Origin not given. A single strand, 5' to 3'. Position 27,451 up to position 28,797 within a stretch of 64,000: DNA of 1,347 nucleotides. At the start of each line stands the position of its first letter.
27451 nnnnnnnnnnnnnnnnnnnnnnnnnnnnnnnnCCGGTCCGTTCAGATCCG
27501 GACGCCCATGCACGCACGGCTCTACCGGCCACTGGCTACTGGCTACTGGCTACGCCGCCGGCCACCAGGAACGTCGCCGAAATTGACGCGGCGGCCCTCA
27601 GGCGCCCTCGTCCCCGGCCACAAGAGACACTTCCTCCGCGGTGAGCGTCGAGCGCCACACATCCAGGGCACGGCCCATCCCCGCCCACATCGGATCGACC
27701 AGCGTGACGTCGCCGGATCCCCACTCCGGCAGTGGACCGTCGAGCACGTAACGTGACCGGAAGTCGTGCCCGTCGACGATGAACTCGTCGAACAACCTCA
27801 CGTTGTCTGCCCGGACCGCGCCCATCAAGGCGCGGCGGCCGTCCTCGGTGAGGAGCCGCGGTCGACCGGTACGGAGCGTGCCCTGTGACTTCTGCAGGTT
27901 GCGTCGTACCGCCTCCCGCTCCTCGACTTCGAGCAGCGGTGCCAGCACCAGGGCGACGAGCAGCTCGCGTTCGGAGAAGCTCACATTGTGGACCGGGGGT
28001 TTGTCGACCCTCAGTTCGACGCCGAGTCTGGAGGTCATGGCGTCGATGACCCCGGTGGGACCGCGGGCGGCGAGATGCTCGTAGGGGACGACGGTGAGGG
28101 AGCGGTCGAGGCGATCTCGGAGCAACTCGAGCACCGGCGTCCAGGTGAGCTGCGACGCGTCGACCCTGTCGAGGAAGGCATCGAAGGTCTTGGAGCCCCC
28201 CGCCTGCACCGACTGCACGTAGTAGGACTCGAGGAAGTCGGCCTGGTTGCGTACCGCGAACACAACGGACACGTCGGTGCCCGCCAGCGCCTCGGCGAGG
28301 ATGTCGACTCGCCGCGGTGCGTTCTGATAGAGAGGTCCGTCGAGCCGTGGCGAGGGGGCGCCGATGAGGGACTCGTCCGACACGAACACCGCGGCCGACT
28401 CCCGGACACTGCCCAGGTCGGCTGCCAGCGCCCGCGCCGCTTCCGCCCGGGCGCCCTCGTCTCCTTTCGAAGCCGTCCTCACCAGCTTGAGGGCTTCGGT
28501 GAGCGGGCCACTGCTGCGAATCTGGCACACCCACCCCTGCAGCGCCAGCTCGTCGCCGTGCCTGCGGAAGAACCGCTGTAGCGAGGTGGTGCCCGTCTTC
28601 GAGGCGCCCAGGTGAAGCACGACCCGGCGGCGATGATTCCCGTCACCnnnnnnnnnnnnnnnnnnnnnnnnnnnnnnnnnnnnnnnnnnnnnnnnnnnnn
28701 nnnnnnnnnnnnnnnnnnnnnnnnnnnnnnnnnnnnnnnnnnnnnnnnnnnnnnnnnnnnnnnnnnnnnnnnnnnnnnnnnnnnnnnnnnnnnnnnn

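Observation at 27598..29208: PAPS-type sulfotransferase in the same locus: predicts a sulfated glycan, rare in bacteria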

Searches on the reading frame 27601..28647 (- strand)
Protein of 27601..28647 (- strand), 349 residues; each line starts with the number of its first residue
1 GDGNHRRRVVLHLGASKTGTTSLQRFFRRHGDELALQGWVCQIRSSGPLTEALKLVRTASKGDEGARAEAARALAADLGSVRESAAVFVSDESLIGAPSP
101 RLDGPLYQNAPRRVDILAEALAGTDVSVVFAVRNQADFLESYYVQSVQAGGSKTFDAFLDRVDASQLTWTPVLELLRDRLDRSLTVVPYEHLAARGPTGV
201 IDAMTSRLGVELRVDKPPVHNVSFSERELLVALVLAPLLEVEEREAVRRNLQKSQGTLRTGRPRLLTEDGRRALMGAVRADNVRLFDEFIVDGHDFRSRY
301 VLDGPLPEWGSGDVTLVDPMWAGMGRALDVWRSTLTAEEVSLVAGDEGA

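Call 24: search_solved_structures(query=A1, max_evalue=10, show_alignments=3)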
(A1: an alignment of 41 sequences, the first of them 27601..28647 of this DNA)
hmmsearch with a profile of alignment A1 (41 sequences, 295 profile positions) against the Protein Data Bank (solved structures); distinct sequences matched with E-value up to 10: 19.
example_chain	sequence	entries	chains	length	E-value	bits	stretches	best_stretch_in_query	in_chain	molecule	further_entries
3rnl_A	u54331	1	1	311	7.2e-06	28.7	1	167-220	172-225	Sulfotransferase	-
1zd1_A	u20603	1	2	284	0.00019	24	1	108-208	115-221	Sulfotransferase 4A1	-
1cjm_A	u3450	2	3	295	0.035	16.6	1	107-213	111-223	PROTEIN (ARYL SULFOTRANSFERASE) | Monoamine-sulfating phenol sulfotransferase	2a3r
1ls6_A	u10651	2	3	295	0.039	16.4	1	107-211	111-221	aryl sulfotransferase | Sulfotransferase 1A1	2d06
3u3j_A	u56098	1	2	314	0.045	16.2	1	107-211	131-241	Sulfotransferase 1A1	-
3u3k_A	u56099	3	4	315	0.046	16.2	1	107-211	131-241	Sulfotransferase 1A1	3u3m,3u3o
3u3r_A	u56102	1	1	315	0.046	16.2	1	107-211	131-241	Sulfotransferase 1A1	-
4gra_A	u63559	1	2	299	0.059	15.8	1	107-210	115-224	Sulfotransferase 1A1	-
1z28_A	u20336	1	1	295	0.062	15.8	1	107-209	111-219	Phenol-sulfating phenol sulfotransferase 1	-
3qvu_A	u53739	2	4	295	0.088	15.3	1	107-211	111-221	Sulfotransferase 1A1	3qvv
2zpt_X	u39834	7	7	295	0.12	14.9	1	107-209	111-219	Tyrosine-ester sulfotransferase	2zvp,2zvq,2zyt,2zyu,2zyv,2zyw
1z29_A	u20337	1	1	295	0.12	14.8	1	107-210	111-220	Phenol-sulfating phenol sulfotransferase 2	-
2ad1_A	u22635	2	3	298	0.34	13.3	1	110-211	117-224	Sulfotransferase 1C2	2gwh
7d1x_A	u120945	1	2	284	0.37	13.2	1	110-207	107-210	Sulfotransferase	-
7eov_A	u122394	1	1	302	0.43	13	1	110-207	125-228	cytosolic sulfotransferase SULT2A8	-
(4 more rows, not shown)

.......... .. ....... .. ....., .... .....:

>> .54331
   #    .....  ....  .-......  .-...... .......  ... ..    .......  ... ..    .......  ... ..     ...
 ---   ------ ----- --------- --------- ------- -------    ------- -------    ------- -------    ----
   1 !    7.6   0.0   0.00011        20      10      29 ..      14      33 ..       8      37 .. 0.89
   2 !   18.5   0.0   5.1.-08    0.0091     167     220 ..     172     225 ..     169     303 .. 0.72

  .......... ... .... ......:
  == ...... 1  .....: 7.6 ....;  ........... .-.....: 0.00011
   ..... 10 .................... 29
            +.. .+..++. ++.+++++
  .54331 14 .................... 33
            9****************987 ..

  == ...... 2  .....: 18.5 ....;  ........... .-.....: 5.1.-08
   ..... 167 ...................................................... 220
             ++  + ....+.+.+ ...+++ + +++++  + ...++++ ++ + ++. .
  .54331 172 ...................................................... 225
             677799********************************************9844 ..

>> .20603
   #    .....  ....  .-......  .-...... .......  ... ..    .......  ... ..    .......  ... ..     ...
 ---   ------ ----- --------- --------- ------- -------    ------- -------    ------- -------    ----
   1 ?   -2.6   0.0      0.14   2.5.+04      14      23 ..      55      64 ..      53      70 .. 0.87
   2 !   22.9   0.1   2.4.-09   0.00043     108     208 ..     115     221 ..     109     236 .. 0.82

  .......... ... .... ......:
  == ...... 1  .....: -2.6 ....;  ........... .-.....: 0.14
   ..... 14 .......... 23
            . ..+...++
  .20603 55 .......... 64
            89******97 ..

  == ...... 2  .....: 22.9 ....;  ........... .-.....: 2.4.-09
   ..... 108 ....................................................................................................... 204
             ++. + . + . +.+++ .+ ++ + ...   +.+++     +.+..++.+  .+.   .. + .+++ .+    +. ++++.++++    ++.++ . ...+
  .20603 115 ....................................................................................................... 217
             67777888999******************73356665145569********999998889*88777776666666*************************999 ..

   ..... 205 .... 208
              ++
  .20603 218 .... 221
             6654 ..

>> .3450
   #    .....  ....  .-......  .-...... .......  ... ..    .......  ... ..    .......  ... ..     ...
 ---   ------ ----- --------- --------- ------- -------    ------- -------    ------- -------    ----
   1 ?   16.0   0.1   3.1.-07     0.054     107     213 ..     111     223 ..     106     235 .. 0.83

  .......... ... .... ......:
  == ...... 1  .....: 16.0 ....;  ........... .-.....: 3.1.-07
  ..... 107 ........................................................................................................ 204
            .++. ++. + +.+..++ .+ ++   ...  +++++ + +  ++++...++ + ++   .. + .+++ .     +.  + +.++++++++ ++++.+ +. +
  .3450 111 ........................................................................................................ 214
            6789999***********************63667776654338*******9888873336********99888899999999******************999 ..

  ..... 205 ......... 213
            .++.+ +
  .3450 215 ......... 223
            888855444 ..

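Call 25: search_protein_families(library=pfam, alignment_id=A1, max_evalue=0.01)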
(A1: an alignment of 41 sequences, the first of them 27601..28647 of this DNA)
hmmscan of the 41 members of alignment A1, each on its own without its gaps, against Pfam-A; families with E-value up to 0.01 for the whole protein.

A. member 1, window:27601-28647:- (349 aa): 3 families
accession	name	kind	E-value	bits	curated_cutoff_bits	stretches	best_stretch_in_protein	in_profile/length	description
PF00685.33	Sulfotransfer_1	-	2.7e-06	27.4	22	1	11-213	5-184/255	Sulfotransferase domain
PF17784.7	Sulfotransfer_4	-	0.0042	17.4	22.8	1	10-164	2-128/215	Sulfotransferase domain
PF13469.12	Sulfotransfer_3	-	0.009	16.7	27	0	13-211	5-213/216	Sulfotransferase family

B. families by the number of members that match (of 41 scanned): 4 families
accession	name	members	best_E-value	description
PF00685.33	Sulfotransfer_1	3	2.2e-08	Sulfotransferase domain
PF13469.12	Sulfotransfer_3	2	0.00031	Sulfotransferase family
PF17784.7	Sulfotransfer_4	1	0.0042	Sulfotransferase domain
PF19673.4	DUF6176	1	0.0086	Family of unknown function (DUF6176)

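Call 30: find_homologous_proteins(query=A1, max_evalue=1e-10)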
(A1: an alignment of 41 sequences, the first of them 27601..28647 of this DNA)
Query A1 (41 sequences) (349 aa, profile of the alignment): 27 proteins with E <= 1e-10 among 8000 candidates.
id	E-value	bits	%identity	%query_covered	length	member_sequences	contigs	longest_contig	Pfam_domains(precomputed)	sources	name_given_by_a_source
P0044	1.0e-88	316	28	81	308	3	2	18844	-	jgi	jgi:hypothetical protein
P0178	1.2e-88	315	32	80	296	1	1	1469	-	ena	-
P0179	1.4e-86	309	31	81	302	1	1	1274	-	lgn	-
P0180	4.2e-86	307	28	80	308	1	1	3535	-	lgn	-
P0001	2.9e-85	304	100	100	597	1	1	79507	PF00685.34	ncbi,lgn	-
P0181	4.2e-44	169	26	48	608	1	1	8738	-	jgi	jgi:hypothetical protein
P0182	2.6e-25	107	27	44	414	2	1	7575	-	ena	-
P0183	2.4e-24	104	58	5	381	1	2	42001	-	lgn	-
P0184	7.7e-24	103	33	58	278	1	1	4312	-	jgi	jgi:hypothetical protein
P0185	2.9e-22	97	30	43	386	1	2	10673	-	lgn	-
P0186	7.1e-22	96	30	58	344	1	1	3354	-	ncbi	-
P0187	1.5e-19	88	32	60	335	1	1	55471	-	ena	-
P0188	2.9e-19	88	29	44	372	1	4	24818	-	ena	-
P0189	2.2e-18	85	32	17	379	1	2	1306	-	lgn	-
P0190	8.1e-18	83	55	8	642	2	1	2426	-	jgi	jgi:hypothetical protein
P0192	1.8e-15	75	31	45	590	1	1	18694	-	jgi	jgi:hypothetical protein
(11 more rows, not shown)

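Call 60: find_encoding_contigs(protein=P0187, flank=10000, max_places=1)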
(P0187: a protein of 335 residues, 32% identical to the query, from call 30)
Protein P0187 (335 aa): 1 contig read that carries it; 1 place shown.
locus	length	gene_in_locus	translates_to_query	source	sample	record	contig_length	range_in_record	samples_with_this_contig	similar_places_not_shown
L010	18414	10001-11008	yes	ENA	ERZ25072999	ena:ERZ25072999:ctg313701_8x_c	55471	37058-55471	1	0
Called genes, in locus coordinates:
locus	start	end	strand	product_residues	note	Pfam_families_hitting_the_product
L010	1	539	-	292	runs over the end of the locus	PF01370:Epimerase, PF04321:RmlD_sub_bind (faint), PF16363:GDP_Man_Dehyd (weak)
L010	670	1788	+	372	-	PF02563:Poly_export, PF22461:SLBB_2 (faint)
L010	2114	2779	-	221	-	PF00005:ABC_tran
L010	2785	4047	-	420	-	-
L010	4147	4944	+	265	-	PF01061:ABC2_membrane (weak)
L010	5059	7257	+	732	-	PF05045:RgpF, PF14307:Glyco_tran_WbsX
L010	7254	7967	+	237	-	PF08241:Methyltransf_11, PF13649:Methyltransf_25 (weak)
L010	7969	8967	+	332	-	PF13469:Sulfotransfer_3 (weak)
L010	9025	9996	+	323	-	-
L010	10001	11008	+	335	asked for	-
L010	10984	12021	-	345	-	-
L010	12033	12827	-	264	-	PF13469:Sulfotransfer_3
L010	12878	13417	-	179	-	PF13302:Acetyltransf_3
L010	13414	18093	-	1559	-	PF04577:Glyco_transf_61, PF13844:Glyco_transf_41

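Call 61: search_protein_families(library=pfam, proteins=[P0181, P0192], max_evalue=0.001)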
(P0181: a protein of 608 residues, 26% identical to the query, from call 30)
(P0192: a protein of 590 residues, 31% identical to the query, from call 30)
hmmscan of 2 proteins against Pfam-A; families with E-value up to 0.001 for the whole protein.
P0181 (608 aa): 0 families

P0192 (590 aa): 0 families

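Call 90: find_related_loci(query=A5, collection=metagenome_contigs, flank=10000)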
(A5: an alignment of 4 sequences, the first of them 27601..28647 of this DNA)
Query A5 (349 aa) in metagenome_contigs; peptide patterns used: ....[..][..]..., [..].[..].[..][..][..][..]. (x = any residue, [..] = any of these).
471 stretches matched a pattern; 20 encode a relative of the query (tblastn E <= 1e-3); 19 distinct loci.
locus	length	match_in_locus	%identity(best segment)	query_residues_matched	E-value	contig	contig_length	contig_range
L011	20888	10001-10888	33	9-289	3e-29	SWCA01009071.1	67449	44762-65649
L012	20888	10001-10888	33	9-289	3e-29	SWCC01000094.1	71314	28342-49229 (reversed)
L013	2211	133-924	31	9-267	2e-24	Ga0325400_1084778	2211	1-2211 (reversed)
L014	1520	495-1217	29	7-246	1e-19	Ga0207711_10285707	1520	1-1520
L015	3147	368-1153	28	9-269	4e-19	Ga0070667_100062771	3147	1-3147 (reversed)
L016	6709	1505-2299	29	7-266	2e-18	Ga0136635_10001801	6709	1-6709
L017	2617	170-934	28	8-266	5e-18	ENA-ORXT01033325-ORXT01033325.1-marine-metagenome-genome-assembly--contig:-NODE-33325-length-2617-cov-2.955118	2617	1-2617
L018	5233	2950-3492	27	9-195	5e-10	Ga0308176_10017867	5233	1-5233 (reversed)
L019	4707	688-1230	27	9-195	5e-10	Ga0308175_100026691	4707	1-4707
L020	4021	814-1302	27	7-190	4e-8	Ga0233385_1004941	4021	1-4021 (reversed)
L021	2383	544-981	30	9-164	6e-8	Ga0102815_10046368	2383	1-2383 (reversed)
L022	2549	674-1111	30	9-164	6e-8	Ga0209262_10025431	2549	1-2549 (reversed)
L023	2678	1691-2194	27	1-174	2e-7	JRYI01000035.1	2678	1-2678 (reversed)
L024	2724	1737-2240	27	1-174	2e-7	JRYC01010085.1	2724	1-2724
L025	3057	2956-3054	61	8-40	5e-7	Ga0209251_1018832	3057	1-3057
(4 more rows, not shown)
